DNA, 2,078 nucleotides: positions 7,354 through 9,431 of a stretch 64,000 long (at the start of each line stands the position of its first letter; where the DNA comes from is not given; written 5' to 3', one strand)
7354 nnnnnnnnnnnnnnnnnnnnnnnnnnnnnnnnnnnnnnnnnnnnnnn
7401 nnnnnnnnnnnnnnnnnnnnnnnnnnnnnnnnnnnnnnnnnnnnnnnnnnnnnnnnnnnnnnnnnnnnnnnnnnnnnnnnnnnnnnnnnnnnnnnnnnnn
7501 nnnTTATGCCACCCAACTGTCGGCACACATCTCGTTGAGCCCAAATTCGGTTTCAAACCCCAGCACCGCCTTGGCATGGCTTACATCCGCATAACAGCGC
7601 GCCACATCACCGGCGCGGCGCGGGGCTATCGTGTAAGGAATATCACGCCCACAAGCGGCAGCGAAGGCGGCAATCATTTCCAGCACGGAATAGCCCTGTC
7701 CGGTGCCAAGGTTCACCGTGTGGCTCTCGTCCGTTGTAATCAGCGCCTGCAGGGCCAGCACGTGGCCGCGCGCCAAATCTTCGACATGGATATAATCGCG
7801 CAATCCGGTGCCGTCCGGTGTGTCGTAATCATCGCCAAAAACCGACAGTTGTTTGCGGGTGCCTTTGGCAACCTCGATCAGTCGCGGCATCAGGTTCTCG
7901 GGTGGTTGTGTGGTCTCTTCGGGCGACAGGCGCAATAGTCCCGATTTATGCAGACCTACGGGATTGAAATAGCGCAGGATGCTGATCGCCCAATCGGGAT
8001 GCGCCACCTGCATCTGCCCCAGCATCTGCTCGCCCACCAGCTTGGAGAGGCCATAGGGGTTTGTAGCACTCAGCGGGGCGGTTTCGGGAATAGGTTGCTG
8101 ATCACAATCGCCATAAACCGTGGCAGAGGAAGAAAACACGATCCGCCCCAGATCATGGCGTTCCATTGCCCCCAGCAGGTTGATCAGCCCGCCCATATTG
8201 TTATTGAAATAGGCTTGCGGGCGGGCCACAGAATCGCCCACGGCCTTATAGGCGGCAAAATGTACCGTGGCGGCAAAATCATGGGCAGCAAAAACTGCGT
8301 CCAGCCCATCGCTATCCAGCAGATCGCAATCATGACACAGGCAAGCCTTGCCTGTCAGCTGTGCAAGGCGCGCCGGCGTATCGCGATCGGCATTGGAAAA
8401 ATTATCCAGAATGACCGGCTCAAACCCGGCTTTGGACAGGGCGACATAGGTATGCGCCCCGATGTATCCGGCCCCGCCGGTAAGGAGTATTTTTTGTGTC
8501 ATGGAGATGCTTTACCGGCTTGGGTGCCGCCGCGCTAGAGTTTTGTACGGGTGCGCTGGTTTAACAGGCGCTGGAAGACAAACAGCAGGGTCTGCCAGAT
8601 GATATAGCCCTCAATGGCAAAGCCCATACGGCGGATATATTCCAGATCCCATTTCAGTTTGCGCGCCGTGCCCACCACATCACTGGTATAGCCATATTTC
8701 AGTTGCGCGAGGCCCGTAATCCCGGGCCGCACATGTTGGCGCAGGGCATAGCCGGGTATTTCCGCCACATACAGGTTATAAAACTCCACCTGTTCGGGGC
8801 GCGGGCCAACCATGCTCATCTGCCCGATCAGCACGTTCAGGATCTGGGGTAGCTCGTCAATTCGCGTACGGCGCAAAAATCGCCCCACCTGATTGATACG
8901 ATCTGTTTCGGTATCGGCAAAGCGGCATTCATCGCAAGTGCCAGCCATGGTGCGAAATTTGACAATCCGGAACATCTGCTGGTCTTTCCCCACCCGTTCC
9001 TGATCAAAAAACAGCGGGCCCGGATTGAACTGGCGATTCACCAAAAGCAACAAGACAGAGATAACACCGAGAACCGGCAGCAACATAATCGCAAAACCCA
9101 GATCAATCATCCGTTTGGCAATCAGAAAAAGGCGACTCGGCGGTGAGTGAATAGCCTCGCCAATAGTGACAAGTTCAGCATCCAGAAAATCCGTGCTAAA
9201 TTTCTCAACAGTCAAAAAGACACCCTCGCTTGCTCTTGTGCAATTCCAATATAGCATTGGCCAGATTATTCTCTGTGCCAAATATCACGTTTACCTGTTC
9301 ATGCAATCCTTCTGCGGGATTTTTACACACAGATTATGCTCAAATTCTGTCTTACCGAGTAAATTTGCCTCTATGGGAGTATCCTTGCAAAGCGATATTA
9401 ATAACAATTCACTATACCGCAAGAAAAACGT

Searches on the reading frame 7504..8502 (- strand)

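Call 7: search_protein_families(library=pfam, proteins=[window:7504-8502:-], max_evalue=0.0001)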
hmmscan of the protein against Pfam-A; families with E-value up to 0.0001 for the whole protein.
window:7504-8502:- (332 aa): 5 families
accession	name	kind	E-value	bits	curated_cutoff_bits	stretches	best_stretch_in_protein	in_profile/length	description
PF01370.27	Epimerase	-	8.2e-50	169.9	20.9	1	5-266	1-240/240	NAD dependent epimerase/dehydratase family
PF16363.11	GDP_Man_Dehyd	-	4.6e-47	161.5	27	1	6-328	1-331/332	GDP-mannose 4,6 dehydratase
PF04321.23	RmlD_sub_bind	-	6.2e-12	45.6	27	1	4-163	2-138/287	RmlD substrate binding domain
PF01073.25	3Beta_HSD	-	7.5e-12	45.3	22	1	7-160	2-156/280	3-beta hydroxysteroid dehydrogenase/isomerase family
PF02719.21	Polysacc_synt_2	-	1.7e-06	27.8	20.2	1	5-180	1-170/293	Polysaccharide biosynthesis protein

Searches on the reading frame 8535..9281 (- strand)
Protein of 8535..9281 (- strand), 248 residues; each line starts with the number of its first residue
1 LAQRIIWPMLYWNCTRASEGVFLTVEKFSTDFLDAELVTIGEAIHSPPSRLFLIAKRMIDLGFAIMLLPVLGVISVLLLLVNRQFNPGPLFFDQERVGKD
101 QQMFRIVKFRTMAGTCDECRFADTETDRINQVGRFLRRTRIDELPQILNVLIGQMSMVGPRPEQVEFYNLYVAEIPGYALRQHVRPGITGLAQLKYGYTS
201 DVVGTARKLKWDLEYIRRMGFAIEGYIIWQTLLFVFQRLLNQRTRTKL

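Call 7: search_protein_families(library=pfam, proteins=[window:8535-9281:-], max_evalue=0.0001)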
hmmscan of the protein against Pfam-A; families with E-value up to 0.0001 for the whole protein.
window:8535-9281:- (248 aa): 1 family
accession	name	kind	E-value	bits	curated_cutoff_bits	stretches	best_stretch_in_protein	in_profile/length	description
PF02397.22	Bac_transf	-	6.1e-53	179.5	27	1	56-236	1-178/179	Bacterial sugar transferase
